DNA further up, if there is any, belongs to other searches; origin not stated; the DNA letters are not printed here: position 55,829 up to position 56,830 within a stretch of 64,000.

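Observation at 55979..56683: HIRAN-domain ORF fused into the cas4-cas1-cas2 adaptation operon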

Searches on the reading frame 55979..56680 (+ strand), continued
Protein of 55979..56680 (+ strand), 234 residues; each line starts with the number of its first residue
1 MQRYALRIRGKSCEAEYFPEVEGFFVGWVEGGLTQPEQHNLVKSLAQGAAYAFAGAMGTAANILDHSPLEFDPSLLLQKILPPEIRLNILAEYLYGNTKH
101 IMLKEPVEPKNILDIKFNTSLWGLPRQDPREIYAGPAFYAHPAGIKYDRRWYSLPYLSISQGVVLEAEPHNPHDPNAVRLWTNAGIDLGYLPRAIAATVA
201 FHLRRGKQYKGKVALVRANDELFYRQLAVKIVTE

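Call 52: fold_search(model_id=the predicted structure, library=pdb)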
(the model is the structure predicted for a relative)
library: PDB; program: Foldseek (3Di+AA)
matches with E <= 10: 710; with E <= 0.001: 16
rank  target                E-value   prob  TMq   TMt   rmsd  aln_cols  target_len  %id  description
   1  3k2y_C                7.9e-06  1.00  0.29  0.74   3.0        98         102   26  Crystal structure of protein lp_0118 from Lactobacillus plantarum,northeast structural genomics consortium target LpR9 (released 2009-11-17)
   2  3k2y_D                1.5e-05  1.00  0.29  0.74   3.0        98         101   26  Crystal structure of protein lp_0118 from Lactobacillus plantarum,northeast structural genomics consortium target LpR9 (released 2009-11-17)
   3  3k2y_A                1.5e-05  1.00  0.27  0.67   3.6        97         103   28  Crystal structure of protein lp_0118 from Lactobacillus plantarum,northeast structural genomics consortium target LpR9 (released 2009-11-17)
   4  3k2y_B                2.0e-05  1.00  0.28  0.68   3.4        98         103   26  Crystal structure of protein lp_0118 from Lactobacillus plantarum,northeast structural genomics consortium target LpR9 (released 2009-11-17)
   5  4s0n_B                5.6e-05  1.00  0.26  0.57   4.2       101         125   21  Crystal Structure of HLTF HIRAN Domain bound to DNA (released 2015-05-27)
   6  4xzg_H                6.6e-05  1.00  0.27  0.60   3.6       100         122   22  Crystal structure of HIRAN domain of human HLTF (released 2015-04-15)
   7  4xzg_F                7.3e-05  1.00  0.27  0.59   3.6       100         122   22  Crystal structure of HIRAN domain of human HLTF (released 2015-04-15)
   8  4xzg_C                1.1e-04  1.00  0.26  0.58   4.3       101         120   21  Crystal structure of HIRAN domain of human HLTF (released 2015-04-15)
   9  4s0n_C                1.3e-04  1.00  0.27  0.58   3.6       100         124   22  Crystal Structure of HLTF HIRAN Domain bound to DNA (released 2015-05-27)
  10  4xzf_A                1.5e-04  1.00  0.27  0.59   3.6       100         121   22  Crystal structure of HIRAN domain of human HLTF in complex with DNA (released 2015-04-15)
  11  6kcs_A                1.5e-04  1.00  0.27  0.60   3.5       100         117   22  Crystal structure of HIRAN domain of HLTF in complex with duplex DNA (released 2020-06-10)
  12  4s0n_A                1.6e-04  1.00  0.27  0.59   3.7       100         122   22  Crystal Structure of HLTF HIRAN Domain bound to DNA (released 2015-05-27)
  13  4s0n_D                1.7e-04  1.00  0.27  0.57   3.6       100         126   22  Crystal Structure of HLTF HIRAN Domain bound to DNA (released 2015-05-27)
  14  4xzg_A                1.9e-04  1.00  0.27  0.60   3.7       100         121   22  Crystal structure of HIRAN domain of human HLTF (released 2015-04-15)
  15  5bnh_A                2.2e-04  1.00  0.26  0.56   4.7       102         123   22  Crystal structure of the HLTF HIRAN domain with a ssDNA fragment (released 2016-05-25)
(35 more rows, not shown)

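Call 55: list_cluster_members(proteins=[P0009, P0010, P0012, P0013, P0014, P0015, P0016, P0003])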
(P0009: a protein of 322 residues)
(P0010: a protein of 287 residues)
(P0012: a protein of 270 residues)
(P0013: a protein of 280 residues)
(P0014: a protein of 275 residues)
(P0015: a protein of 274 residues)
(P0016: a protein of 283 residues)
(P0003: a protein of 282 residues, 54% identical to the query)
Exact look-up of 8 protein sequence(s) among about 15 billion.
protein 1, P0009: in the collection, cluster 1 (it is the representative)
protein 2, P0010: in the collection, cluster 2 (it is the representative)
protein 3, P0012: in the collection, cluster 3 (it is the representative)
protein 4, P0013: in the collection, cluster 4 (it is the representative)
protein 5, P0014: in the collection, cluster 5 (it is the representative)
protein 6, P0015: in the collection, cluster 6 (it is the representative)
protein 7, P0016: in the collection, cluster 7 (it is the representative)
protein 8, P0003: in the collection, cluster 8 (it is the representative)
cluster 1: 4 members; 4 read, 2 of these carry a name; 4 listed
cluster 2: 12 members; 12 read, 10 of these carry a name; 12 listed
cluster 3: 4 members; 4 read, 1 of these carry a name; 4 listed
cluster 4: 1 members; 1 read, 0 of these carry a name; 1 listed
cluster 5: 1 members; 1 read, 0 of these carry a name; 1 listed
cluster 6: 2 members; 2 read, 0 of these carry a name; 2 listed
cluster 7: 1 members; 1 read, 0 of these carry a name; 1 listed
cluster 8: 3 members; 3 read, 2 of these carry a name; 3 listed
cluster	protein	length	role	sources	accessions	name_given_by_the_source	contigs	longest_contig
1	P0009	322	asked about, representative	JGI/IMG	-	hypothetical protein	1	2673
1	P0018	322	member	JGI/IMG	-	hypothetical protein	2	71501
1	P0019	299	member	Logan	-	-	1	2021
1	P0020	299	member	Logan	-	-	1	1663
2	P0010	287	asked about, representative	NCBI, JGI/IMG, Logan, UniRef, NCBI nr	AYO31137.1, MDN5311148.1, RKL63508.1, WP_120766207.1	hypothetical protein D2962_11475 [Biomaibacter acetigenes] | hypothetical protein | HIRAN domain-containing protein n=1 Tax=Biomaibacter acetigenes TaxID=2316383 ...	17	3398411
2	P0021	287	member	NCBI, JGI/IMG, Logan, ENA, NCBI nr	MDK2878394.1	MAG: hypothetical protein PWR06_1110 [Thermoanaerobacteraceae bacterium] | hypothetical protein | hypothetical protein [Thermoanaerobacteraceae bacterium]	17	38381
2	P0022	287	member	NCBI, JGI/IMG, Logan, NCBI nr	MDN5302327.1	MAG: hypothetical protein PWQ60_1841 [Thermoanaerobacteraceae bacterium] | hypothetical protein | hypothetical protein [Thermoanaerobacteraceae bacterium]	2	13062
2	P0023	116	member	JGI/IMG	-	hypothetical protein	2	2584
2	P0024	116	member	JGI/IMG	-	hypothetical protein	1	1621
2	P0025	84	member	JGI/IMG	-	hypothetical protein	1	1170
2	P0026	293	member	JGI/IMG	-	hypothetical protein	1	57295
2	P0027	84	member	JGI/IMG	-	hypothetical protein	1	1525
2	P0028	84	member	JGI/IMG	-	hypothetical protein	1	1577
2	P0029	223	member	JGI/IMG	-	hypothetical protein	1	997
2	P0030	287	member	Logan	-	-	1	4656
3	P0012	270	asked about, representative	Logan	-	-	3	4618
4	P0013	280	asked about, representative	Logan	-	-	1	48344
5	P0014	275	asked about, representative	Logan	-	-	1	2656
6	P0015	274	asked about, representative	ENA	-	-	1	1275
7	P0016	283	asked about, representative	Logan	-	-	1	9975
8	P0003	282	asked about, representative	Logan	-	-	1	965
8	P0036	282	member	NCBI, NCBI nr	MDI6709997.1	MAG: HIRAN domain-containing protein [Bacillota bacterium] | HIRAN domain-containing protein [Bacillota bacterium]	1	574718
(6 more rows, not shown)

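Call 56: find_encoding_contigs(protein=P0036, flank=10000, max_places=2)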
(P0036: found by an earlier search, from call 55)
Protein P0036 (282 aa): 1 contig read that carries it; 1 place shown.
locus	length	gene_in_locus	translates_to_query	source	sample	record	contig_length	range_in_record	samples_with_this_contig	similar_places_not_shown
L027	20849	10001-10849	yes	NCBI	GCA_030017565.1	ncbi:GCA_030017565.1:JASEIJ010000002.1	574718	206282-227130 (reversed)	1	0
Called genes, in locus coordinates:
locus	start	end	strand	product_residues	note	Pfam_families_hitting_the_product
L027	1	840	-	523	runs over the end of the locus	PF00118:Cpn60_TCP1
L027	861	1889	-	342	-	PF01628:HrcA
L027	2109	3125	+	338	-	PF00072:Response_reg, PF13487:HD_5, PF01966:HD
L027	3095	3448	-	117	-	PF01627:Hpt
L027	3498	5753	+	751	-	PF05228:CHASE4, PF00672:HAMP, PF00512:HisKA, PF02518:HATPase_c, PF00072:Response_reg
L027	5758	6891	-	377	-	PF04055:Radical_SAM, PF06969:HemN_C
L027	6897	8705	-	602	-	PF00009:GTP_EFTU, PF22042:EF-G_D2, PF03144:GTP_EFTU_D2, PF00679:EFG_C, PF06421:LepA_C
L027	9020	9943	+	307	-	-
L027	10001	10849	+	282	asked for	PF08797:HIRAN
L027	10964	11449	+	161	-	-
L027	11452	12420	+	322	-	PF02481:DNA_processg_A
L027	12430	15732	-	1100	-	-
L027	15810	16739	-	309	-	-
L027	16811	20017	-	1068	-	PF06634:DUF1156, PF01555:N6_N4_Mtase (faint)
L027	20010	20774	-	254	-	-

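Call 57: find_encoding_contigs(protein=P0018, flank=10000, max_places=2)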
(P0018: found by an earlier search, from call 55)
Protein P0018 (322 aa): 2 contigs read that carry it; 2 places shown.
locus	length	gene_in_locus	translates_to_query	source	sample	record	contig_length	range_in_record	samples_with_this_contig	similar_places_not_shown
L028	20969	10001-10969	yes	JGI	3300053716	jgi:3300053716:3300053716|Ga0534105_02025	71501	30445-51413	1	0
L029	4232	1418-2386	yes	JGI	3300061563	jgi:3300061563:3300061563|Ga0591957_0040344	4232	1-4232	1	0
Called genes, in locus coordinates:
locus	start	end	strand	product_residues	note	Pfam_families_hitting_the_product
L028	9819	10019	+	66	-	-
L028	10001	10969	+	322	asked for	PF08797:HIRAN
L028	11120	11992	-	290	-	PF01557:FAA_hydrolase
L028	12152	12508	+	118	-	-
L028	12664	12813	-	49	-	-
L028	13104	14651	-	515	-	-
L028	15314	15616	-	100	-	PF11823:Se_S_carrier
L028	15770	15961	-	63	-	PF01361:Tautomerase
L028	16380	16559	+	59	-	-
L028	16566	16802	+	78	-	PF07561:DUF1540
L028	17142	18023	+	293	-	PF01972:SDH_protease, PF25145:NfeD1b_N, PF01343:Peptidase_S49 (faint)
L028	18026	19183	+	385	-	PF00899:ThiF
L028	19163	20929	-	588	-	PF00083:Sugar_tr, PF07690:MFS_1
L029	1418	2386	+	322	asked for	PF08797:HIRAN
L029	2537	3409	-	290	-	PF01557:FAA_hydrolase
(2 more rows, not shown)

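Call 64: search_solved_structures(query=A5, max_evalue=1, show_alignments=3)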
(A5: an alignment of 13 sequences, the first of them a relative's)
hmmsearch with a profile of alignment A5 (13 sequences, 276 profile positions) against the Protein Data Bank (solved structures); distinct sequences matched with E-value up to 1: 9.
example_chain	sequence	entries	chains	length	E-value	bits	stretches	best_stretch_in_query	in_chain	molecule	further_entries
3k2y_A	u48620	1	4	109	5.1e-08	35.8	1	191-262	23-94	uncharacterized protein lp_0118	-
2mzn_A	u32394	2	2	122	0.00041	23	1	200-253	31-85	Helicase-like transcription factor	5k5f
4xzf_A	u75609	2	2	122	0.00041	23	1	200-253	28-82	Helicase-like transcription factor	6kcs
5bnh_A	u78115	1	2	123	0.00042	23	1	200-253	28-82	Helicase-like transcription factor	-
4s0n_A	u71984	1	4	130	0.00048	22.8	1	200-253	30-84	Helicase-like transcription factor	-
4xzg_A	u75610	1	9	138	0.00054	22.6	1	200-253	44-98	Helicase-like transcription factor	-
7e4d_A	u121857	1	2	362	0.22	14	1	70-113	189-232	Double Bond Reductase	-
6dk2_A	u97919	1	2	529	0.31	13.6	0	133-180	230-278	SusD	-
6nu2_f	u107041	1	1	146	0.51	12.9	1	3-100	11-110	39S ribosomal protein L48, mitochondrial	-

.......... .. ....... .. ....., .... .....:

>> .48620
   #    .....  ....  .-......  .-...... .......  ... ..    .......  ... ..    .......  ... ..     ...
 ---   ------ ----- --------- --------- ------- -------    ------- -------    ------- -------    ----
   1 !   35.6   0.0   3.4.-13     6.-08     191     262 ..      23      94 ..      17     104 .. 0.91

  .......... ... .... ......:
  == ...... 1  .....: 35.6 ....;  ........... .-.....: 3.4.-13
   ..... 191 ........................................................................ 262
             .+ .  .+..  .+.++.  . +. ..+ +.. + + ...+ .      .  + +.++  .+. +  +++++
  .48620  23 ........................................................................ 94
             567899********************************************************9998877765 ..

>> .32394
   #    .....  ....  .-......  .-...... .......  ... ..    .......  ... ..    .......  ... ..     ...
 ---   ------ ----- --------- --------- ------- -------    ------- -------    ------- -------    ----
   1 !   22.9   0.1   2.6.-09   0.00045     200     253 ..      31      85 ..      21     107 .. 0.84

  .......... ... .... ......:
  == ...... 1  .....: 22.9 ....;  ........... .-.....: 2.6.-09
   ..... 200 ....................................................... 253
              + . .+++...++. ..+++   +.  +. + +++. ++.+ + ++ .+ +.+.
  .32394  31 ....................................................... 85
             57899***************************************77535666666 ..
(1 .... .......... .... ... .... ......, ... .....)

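Call 65: search_protein_families(library=padloc, proteins=[P0003, P0004, P0006, window:55979-56680:+, L027:9020-9940:+, L027:10964-11446:+, L027:11452-12417:+], max_evalue=0.01)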
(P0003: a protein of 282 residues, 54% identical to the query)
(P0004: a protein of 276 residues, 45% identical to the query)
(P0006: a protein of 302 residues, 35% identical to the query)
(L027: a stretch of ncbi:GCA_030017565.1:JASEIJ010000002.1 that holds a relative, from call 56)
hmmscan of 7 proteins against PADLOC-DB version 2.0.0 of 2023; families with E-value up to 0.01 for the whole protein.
P0003 (282 aa): 5 families
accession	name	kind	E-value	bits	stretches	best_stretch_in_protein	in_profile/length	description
PDLC04347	PDC-M03B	-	8e-09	33.4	1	186-275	130-219/245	-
PDLC04349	PDC-M03B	-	3.1e-07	28.3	1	201-267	150-216/232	-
PDLC04352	PDC-M03B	-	5.9e-07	27.3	1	203-276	151-223/250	-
PDLC04351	PDC-M03B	-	0.00043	17.9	1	204-264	150-212/255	-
PDLC04348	PDC-M03B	-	0.0012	16.6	1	192-265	136-212/248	-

P0004 (276 aa): 5 families
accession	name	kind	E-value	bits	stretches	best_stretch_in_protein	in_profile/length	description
PDLC04349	PDC-M03B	-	9.4e-10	36.5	1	174-258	135-215/232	-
PDLC04347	PDC-M03B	-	1e-09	36.4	1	178-268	130-220/245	-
PDLC04352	PDC-M03B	-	1.3e-07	29.5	1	183-257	139-213/250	-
PDLC04351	PDC-M03B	-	8e-05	20.3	1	193-261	147-217/255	-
PDLC04348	PDC-M03B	-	8.6e-05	20.4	1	193-255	147-210/248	-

P0006 (302 aa): 4 families
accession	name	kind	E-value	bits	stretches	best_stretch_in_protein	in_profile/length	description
PDLC04347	PDC-M03B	-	9.4e-08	29.9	1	204-265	134-197/245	-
PDLC04352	PDC-M03B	-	1.3e-07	29.5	1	204-295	140-229/250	-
PDLC04349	PDC-M03B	-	4.8e-07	27.6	1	214-274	151-211/232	-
PDLC04348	PDC-M03B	-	6.9e-07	27.2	1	197-280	129-215/248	-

window:55979-56680:+ (234 aa): 5 families
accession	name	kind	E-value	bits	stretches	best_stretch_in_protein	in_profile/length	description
PDLC04347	PDC-M03B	-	1.4e-08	32.7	1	157-225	149-217/245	-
PDLC04349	PDC-M03B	-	2.3e-08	31.9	1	156-220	153-217/232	-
PDLC04352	PDC-M03B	-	2.7e-07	28.4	1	144-231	140-226/250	-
PDLC04348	PDC-M03B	-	0.00082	17.1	1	157-221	151-216/248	-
PDLC04351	PDC-M03B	-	0.0042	14.6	1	160-221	154-217/255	-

L027:9020-9940:+ (307 aa): 0 families

L027:10964-11446:+ (161 aa): 3 families
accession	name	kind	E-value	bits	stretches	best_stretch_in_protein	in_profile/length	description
PDLC03928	PsyrT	-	3.5e-08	30.2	1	76-154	609-688/689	-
PDLC03962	ShosT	-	7.5e-08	30.5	1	95-154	149-215/237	-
PDLC02869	DpdF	-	0.0083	14.4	0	98-150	19-70/74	DpdF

L027:11452-12417:+ (322 aa): 3 families
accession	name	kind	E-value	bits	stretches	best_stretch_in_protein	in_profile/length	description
PDLC03927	PsyrA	-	1.1e-52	177.6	1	27-306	35-320/398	-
PDLC03961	ShosA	-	4.2e-35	119.5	1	9-285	13-286/303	-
PDLC02997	ShosA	-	3.9e-12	44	1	52-269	66-284/327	-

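Call 66: search_protein_families(library=pfam, proteins=[L027:9020-9940:+, L027:10964-11446:+, L027:11452-12417:+, L027:12430-15729:-, L027:15810-16736:-, L027:16811-20014:-, L027:20010-20771:-], max_evalue=0.1)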
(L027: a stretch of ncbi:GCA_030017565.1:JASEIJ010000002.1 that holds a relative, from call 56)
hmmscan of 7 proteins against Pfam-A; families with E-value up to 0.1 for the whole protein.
L027:9020-9940:+ (307 aa): 2 families
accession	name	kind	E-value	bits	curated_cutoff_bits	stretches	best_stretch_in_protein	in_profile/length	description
PF01841.26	Transglut_core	-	0.00016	22.3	23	1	186-244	12-72/108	Transglutaminase-like superfamily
PF04473.18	DUF553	-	0.026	14.4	20.5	1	196-261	23-103/140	Transglutaminase-like domain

L027:10964-11446:+ (161 aa): 2 families
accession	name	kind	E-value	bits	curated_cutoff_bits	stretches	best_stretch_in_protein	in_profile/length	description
PF00156.33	Pribosyltran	-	8.8e-05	22.3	26.3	1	105-142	81-118/158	Phosphoribosyl transferase domain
PF14572.12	Pribosyl_synth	-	0.017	15.5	27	1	95-155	68-127/184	Phosphoribosyl synthetase-associated domain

L027:11452-12417:+ (322 aa): 1 family
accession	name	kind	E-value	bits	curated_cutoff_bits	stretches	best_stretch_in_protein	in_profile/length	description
PF02481.21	DNA_processg_A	-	2.9e-40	138.1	29.6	1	75-280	2-209/212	DNA recombination-mediator protein A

L027:12430-15729:- (1099 aa): 0 families

L027:15810-16736:- (308 aa): 0 families

L027:16811-20014:- (1067 aa): 6 families
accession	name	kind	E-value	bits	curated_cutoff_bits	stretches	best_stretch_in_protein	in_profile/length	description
PF06634.17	DUF1156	-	1.7e-16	60.6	24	1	11-60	2-52/73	Protein of unknown function (DUF1156)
PF01555.25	N6_N4_Mtase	-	1.6e-06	28.7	26.7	1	623-732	1-61/221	DNA methylase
PF01170.24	UPF0020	-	0.00027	21.1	22.3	0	130-159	32-61/197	RMKL-like, methyltransferase domain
PF02086.21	MethyltransfD12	-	0.00034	20.9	22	1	111-174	8-69/253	D12 class N6 adenine-specific DNA methyltransferase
PF03602.21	Cons_hypoth95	-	0.00034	20.8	24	1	125-166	40-82/182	Conserved hypothetical protein 95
PF08241.18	Methyltransf_11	-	0.076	14.1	21.2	0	704-722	77-95/95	Methyltransferase domain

L027:20010-20771:- (253 aa): 1 family
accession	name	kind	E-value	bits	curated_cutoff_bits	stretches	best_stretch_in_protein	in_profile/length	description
PF13391.12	HNH_2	-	0.00012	22.3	21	1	30-80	4-59/66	HNH endonuclease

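Call 71: search_protein_families(library=phrogs, proteins=[P0003, P0004, P0006, window:55979-56680:+], max_evalue=0.01)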
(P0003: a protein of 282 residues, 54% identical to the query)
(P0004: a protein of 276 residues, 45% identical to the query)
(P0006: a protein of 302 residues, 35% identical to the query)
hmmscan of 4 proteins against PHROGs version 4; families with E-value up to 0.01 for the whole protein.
P0003 (282 aa): 3 families
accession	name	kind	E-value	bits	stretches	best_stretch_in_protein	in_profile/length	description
phrog_18569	-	unknown function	9.1e-08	33.2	1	194-255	14-74/95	-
phrog_27141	-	unknown function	5e-07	30.8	1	196-255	21-80/139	-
phrog_8026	-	unknown function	0.00035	21.2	1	186-254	130-199/246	-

P0004 (276 aa): 5 families
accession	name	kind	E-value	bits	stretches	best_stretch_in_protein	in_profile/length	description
phrog_18569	-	unknown function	1.1e-06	29.7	1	194-244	21-71/95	-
phrog_27141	-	unknown function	1.5e-06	29.2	1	189-247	22-80/139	-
phrog_8026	-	unknown function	1.4e-05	25.8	1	193-256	145-209/246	-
phrog_6600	-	unknown function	0.0021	18.5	1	185-243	182-243/285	-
phrog_8043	-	unknown function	0.004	17.8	1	205-249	67-110/172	-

P0006 (302 aa): 5 families
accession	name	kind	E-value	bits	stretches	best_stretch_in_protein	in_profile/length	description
phrog_18569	-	unknown function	6.2e-06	27.3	1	214-260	21-67/95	-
phrog_27141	-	unknown function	6.6e-06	27.2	1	213-281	26-90/139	-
phrog_6600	-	unknown function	3.3e-05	24.4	1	205-265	182-245/285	-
phrog_8043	-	unknown function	0.0021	18.7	1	227-275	69-116/172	-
phrog_8026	-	unknown function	0.0066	17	0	214-267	146-200/246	-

window:55979-56680:+ (234 aa): 6 families
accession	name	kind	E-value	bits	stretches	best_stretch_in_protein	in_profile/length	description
phrog_18569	-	unknown function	2.9e-07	31.6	1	161-205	28-72/95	-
phrog_27141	-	unknown function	5e-07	30.8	1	154-208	27-81/139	-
phrog_8043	-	unknown function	1.6e-05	25.5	1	165-216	67-117/172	-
phrog_6600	-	unknown function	0.00017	22.1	1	146-204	183-244/285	-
phrog_4721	-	unknown function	0.00027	21.3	1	163-203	216-255/304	-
phrog_8026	-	unknown function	0.0017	18.9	1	155-210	147-203/246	-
